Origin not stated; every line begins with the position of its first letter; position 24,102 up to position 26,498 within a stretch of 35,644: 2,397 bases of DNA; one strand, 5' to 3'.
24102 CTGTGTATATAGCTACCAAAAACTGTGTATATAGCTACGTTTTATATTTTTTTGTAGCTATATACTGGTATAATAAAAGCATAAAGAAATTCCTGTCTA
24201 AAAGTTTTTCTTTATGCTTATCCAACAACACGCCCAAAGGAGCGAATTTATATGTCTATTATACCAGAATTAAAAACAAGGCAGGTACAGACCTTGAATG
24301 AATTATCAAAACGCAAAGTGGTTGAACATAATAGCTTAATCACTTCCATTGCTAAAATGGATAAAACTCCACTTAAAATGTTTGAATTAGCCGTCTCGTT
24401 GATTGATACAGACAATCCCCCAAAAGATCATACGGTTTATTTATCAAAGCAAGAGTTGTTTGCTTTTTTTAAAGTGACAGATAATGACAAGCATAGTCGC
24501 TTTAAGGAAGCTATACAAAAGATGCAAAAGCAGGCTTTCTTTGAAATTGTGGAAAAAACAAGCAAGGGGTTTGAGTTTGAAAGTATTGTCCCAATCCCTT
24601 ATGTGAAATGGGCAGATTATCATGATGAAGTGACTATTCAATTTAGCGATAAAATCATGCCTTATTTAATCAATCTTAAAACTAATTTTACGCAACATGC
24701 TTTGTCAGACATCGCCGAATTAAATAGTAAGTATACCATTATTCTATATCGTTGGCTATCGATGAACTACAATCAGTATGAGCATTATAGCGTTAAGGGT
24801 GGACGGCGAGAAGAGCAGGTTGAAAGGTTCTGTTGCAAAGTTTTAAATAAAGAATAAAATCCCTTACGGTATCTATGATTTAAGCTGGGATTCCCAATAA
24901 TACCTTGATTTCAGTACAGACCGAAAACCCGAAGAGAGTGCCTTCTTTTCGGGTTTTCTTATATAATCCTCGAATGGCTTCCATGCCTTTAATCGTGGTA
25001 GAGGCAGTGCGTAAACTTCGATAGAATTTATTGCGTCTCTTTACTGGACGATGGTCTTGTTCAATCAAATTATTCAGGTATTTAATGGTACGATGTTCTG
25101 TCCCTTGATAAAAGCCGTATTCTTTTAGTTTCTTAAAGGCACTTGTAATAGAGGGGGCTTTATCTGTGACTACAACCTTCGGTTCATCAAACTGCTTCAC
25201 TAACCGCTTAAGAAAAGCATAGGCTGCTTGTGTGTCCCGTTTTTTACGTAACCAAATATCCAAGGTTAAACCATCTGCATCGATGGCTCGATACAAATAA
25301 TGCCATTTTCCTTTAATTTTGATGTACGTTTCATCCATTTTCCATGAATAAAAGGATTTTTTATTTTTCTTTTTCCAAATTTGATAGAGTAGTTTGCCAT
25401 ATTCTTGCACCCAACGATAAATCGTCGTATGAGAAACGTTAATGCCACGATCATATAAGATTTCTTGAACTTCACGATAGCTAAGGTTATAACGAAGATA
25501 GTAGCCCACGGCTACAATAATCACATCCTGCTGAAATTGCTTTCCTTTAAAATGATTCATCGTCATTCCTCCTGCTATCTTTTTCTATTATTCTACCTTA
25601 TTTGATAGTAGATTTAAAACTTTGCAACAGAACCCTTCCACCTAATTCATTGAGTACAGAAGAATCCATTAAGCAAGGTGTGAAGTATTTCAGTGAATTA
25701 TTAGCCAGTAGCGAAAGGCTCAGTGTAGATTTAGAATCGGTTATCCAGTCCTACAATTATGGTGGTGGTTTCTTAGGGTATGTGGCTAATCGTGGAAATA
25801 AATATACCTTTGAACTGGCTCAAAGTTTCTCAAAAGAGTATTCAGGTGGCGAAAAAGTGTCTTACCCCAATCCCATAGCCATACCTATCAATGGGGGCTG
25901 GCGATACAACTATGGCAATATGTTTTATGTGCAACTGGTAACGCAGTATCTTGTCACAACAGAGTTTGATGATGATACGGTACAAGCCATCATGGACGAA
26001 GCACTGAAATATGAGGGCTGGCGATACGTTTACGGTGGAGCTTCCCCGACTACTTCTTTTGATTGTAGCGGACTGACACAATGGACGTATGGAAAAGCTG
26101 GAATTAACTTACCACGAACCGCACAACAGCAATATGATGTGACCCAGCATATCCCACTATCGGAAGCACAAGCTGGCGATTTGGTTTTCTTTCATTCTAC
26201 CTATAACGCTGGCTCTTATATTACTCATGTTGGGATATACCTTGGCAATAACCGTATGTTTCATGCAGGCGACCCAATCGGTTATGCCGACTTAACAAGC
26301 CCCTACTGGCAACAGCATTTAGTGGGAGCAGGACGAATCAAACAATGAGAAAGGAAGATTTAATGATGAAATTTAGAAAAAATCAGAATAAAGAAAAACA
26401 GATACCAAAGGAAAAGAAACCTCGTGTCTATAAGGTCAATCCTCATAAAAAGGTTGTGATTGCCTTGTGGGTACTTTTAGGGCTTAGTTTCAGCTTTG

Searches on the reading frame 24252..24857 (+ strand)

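Call 57: search_protein_families(library=ncbifam, proteins=[window:24252-24857:+], max_evalue=0.00001)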
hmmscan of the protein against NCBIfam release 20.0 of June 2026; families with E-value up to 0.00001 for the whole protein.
window:24252-24857:+ (201 aa): 2 families
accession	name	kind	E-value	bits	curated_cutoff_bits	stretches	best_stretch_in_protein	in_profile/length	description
NF038290.1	repM_Acin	exception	2.1e-13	50.3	250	1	23-169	3-151/304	replication initiation protein RepM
NF010305.0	PRK13742.1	equivalog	5.4e-06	25.9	342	1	22-177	17-176/251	replication initiation protein RepE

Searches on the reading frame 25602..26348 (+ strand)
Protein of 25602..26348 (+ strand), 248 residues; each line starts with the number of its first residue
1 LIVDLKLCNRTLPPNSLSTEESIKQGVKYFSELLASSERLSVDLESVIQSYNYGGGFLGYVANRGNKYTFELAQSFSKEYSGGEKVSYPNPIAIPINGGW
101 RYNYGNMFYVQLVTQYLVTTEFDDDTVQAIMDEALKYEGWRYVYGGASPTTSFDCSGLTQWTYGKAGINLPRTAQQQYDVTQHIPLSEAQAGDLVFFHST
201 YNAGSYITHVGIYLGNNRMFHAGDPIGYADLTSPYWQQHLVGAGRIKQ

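Call 58: search_protein_families(library=ncbifam, proteins=[window:25602-26348:+], max_evalue=0.00001)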
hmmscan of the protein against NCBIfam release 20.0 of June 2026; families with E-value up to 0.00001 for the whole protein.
window:25602-26348:+ (248 aa): 8 families
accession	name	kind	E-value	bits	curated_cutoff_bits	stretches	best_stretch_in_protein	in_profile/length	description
NF010495.0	PRK13914.1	equivalog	1.8e-29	103.1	647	1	125-246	364-481/481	invasion associated endopeptidase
NF008096.1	PRK10838.1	equivalog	1.7e-19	70.4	186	1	128-246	69-185/189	bifunctional murein DD-endopeptidase/murein LD-carboxypeptidase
NF038345.1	wall_hydro_RipC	exception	4.7e-19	69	425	1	125-223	249-340/362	peptidoglycan hydrolase RipC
NF040678.1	EntFM_CwpFM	equivalog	1.2e-16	60.7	720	1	129-243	314-427/430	enterotoxin EntFM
NF033742.1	NlpC_p60_RipB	exception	2.6e-16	59.9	335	1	149-224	111-181/206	NlpC/P60 family peptidoglycan endopeptidase RipB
NF033743.1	NlpC_inact_RipD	exception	5.2e-16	58.7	215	1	150-225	90-160/181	NlpC/P60 family peptidoglycan-binding protein RipD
NF046048.1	NlpC_P60_DIP1281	equivalog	1.7e-15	56.9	517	1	152-222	497-562/587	DIP1281 family NlpC/P60 protein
NF033741.1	NlpC_p60_RipA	exception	2.2e-12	46.8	625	1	148-223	361-431/457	NlpC/P60 family peptidoglycan endopeptidase RipA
